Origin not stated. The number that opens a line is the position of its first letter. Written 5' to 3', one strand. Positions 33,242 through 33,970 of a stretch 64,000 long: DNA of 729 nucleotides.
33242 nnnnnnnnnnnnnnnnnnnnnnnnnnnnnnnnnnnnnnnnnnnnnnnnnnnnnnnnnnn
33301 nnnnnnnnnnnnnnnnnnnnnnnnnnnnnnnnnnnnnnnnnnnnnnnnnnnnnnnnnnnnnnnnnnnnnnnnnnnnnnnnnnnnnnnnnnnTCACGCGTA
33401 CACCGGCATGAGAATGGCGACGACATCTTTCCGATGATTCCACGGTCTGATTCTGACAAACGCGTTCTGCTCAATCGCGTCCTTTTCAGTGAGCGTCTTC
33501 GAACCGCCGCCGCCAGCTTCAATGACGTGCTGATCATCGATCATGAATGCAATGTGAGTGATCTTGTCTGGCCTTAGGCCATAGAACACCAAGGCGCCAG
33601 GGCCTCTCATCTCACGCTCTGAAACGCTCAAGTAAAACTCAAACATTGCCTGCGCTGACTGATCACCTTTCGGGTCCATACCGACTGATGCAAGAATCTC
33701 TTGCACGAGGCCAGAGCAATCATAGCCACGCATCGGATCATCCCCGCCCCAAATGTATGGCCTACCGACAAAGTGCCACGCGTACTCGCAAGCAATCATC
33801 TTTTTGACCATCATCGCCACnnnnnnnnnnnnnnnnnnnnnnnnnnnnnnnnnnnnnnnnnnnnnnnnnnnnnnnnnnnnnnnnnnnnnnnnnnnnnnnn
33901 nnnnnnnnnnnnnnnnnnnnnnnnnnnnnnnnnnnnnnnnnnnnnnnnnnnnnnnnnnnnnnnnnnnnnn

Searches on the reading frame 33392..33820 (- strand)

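Call 97: search_protein_families(library=phrogs, proteins=[window:33392-33820:-], max_evalue=0.001)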
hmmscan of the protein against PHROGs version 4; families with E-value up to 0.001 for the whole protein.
window:33392-33820:- (142 aa): 3 families
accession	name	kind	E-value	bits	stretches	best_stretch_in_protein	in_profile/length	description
phrog_329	-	tail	1.4e-14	54.3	1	11-113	539-640/949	minor tail protein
phrog_12508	-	unknown function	9.9e-05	23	1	13-106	146-236/260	-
phrog_25111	-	tail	0.00064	20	1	13-103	218-308/333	tail protein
